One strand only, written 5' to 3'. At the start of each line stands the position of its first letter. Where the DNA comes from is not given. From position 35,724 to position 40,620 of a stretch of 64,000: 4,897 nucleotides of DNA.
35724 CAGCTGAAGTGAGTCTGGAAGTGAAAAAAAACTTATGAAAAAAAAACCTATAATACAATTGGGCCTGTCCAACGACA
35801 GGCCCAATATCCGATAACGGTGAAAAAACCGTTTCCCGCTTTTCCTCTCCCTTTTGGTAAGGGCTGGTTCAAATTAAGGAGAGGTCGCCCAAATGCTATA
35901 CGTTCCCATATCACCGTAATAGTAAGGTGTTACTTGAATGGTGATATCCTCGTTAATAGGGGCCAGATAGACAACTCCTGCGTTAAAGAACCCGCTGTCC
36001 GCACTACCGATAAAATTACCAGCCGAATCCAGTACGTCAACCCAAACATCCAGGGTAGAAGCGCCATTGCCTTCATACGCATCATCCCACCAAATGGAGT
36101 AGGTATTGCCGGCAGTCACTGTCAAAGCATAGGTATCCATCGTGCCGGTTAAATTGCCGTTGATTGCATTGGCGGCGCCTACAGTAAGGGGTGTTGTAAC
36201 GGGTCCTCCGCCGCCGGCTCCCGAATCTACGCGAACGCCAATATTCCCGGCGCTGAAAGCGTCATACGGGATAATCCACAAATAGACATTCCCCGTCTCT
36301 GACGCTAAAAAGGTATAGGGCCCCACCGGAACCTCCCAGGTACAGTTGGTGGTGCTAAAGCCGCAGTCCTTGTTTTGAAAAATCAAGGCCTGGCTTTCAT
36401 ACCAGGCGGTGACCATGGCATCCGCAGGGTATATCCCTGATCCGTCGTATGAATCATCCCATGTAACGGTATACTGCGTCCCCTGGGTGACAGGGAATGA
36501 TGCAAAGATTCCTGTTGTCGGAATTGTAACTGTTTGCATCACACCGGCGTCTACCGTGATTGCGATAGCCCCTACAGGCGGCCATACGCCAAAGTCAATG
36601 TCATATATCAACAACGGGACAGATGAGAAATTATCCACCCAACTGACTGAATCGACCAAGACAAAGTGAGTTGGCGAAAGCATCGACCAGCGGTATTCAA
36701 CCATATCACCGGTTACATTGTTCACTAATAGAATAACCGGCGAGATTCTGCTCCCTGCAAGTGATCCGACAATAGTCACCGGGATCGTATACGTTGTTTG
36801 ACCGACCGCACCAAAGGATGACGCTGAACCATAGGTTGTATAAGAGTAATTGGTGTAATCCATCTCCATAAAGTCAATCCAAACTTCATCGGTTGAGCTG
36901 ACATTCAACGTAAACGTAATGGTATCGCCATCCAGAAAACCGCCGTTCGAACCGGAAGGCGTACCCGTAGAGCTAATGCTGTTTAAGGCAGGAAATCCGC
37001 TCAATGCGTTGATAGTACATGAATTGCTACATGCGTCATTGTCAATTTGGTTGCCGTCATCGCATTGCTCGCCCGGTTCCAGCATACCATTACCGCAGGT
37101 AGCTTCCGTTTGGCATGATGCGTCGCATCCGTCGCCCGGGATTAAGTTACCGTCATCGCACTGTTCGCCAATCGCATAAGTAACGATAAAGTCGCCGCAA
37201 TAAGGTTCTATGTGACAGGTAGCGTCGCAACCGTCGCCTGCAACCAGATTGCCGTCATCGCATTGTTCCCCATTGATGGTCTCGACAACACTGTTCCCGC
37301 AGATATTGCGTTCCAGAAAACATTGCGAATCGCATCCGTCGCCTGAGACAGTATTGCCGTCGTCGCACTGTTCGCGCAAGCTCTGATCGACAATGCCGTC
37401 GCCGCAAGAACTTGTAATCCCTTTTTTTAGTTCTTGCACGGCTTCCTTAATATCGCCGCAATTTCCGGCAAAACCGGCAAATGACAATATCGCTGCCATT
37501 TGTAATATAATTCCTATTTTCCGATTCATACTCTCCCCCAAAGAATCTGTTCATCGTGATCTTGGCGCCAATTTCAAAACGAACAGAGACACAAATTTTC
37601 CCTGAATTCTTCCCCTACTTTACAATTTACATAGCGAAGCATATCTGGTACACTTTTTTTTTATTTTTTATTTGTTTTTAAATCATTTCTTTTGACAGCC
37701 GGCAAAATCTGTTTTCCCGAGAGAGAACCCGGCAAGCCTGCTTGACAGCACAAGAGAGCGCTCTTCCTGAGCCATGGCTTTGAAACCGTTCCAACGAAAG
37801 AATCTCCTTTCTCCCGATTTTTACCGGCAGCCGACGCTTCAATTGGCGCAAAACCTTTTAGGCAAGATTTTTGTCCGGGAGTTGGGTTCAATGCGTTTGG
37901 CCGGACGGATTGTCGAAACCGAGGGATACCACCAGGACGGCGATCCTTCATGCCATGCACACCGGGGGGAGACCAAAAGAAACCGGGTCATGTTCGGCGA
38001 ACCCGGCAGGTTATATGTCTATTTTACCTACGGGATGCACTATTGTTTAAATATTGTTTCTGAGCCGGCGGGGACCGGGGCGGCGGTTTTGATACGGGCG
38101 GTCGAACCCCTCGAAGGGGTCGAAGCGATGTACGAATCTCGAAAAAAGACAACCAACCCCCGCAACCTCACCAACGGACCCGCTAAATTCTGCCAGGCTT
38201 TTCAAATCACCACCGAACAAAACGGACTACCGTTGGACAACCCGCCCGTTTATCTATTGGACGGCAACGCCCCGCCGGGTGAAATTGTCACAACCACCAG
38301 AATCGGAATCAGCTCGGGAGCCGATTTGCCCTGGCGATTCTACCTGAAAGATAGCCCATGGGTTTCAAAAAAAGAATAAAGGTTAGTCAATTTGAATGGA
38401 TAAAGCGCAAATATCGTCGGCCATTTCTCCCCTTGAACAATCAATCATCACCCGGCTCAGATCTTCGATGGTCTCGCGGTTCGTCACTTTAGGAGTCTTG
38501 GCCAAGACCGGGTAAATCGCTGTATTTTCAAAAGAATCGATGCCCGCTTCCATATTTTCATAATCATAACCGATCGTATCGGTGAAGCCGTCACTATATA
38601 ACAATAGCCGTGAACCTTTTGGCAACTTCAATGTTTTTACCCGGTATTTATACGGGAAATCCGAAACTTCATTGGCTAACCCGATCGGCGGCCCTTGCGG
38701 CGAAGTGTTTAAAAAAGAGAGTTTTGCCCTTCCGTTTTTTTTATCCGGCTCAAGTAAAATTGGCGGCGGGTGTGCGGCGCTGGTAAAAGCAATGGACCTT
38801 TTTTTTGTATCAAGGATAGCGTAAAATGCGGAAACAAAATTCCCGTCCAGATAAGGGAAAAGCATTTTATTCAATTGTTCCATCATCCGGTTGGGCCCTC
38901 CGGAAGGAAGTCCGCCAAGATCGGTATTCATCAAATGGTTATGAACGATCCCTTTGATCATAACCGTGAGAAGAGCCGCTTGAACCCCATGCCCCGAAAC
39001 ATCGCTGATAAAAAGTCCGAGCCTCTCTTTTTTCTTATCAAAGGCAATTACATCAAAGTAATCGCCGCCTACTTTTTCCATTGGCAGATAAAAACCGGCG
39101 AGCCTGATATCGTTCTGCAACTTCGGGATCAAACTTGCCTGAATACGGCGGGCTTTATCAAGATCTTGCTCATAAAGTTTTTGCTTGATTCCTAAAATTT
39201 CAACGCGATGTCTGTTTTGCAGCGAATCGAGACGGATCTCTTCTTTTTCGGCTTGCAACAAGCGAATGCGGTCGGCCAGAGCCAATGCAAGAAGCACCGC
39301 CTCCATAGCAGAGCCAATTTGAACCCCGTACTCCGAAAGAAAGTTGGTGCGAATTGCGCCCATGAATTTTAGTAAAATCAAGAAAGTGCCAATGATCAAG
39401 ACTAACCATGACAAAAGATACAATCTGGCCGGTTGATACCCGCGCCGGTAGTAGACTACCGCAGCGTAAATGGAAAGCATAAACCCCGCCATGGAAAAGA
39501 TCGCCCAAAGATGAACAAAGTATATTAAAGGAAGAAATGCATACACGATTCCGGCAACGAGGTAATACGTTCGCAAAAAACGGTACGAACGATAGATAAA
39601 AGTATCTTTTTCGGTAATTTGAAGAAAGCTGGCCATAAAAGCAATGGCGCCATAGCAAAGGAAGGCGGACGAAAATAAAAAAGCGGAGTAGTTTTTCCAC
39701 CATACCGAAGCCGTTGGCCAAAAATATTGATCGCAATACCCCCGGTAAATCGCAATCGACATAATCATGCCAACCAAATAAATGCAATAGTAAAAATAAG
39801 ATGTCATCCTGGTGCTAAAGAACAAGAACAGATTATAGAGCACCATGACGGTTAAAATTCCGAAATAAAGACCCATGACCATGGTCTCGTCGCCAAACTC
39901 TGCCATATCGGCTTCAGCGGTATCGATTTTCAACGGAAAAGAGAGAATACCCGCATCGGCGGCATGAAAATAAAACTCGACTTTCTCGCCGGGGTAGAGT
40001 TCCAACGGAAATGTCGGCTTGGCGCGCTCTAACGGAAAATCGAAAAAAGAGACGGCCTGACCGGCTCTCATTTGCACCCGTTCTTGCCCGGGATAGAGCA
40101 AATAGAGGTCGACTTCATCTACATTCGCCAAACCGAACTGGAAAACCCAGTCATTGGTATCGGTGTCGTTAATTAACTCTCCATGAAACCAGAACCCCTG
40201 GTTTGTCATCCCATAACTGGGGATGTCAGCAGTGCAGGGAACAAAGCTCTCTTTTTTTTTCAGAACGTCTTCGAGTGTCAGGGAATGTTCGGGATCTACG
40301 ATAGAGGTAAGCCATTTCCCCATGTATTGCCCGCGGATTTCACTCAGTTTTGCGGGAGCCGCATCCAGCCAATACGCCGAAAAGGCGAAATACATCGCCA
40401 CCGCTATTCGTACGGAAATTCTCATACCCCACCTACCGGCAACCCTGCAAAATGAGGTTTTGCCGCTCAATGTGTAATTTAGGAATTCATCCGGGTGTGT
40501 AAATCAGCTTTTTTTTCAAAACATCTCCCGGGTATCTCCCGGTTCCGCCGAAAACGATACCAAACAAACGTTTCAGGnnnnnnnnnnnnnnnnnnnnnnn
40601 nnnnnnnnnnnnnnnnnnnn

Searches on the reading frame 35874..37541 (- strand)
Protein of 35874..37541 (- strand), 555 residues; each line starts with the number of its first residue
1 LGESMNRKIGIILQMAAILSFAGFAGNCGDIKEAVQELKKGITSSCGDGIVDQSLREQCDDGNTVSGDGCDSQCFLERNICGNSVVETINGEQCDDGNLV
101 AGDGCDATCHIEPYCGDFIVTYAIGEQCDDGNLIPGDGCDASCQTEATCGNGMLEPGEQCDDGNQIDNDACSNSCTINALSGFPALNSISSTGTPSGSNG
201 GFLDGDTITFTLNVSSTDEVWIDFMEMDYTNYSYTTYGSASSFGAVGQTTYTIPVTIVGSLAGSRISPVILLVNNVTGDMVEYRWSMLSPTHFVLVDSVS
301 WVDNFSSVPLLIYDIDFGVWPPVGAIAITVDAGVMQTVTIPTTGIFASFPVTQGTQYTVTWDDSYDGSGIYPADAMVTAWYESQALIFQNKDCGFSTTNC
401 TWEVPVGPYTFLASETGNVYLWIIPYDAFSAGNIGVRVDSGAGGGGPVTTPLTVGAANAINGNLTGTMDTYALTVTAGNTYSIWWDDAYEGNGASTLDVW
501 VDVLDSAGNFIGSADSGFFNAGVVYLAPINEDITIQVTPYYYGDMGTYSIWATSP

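Call 107: search_protein_families(library=pfam, proteins=[window:35874-37541:-], max_evalue=0.00001)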
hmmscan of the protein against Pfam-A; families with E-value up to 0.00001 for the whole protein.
window:35874-37541:- (555 aa): 1 family
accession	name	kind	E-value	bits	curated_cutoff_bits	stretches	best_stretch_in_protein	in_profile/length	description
PF13948.11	DUF4215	-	5.1e-26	91.2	27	2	108-144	16-47/47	Domain of unknown function (DUF4215)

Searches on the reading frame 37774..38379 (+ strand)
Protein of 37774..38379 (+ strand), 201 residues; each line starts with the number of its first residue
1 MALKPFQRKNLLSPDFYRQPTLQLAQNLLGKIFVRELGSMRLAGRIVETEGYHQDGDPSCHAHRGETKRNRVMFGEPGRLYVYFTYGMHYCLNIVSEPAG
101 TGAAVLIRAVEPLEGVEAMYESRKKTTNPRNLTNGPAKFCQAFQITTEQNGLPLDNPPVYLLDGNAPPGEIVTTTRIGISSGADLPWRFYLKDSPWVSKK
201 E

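Call 107: search_protein_families(library=pfam, proteins=[window:37774-38379:+], max_evalue=0.00001)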
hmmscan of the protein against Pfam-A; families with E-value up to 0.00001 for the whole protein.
window:37774-38379:+ (201 aa): 1 family
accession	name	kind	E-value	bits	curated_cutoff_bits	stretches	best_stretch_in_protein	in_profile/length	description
PF02245.21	Pur_DNA_glyco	-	8.6e-70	234.2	27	1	15-195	1-181/181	Methylpurine-DNA glycosylase (MPG)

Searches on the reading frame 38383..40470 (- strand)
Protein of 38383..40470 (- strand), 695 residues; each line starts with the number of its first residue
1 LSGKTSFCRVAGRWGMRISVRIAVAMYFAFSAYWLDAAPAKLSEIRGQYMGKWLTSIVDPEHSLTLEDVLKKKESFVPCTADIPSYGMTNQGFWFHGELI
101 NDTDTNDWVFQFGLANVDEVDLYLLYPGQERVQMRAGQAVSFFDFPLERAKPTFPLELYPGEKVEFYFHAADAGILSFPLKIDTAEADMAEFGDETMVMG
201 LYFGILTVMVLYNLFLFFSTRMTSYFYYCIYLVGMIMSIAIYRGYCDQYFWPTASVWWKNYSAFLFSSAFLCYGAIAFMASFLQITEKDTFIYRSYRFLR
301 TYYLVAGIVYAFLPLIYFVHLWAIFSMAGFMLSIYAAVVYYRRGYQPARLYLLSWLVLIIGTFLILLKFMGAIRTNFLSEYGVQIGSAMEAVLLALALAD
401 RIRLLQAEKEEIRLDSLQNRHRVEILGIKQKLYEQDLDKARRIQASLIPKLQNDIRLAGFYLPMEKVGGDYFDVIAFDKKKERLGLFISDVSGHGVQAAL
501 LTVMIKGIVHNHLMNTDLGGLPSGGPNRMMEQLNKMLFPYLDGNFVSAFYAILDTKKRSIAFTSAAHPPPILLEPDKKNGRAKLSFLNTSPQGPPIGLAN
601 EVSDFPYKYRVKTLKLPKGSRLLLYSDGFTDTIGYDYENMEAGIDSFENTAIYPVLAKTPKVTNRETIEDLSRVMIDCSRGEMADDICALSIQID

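Call 107: search_protein_families(library=pfam, proteins=[window:38383-40470:-], max_evalue=0.00001)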
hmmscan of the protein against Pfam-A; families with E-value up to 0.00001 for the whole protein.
window:38383-40470:- (695 aa): 3 families
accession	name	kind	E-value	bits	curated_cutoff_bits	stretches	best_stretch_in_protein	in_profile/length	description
PF07695.17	7TMR-DISM_7TM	-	2.3e-45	155.5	29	1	195-401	1-205/205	7TM diverse intracellular signalling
PF07228.17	SpoIIE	-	7.1e-33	114.6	25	1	481-694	2-191/192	Stage II sporulation protein E (SpoIIE)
PF07696.17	7TMR-DISMED2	-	7.7e-24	84.6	22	1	52-182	2-134/136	7TMR-DISM extracellular 2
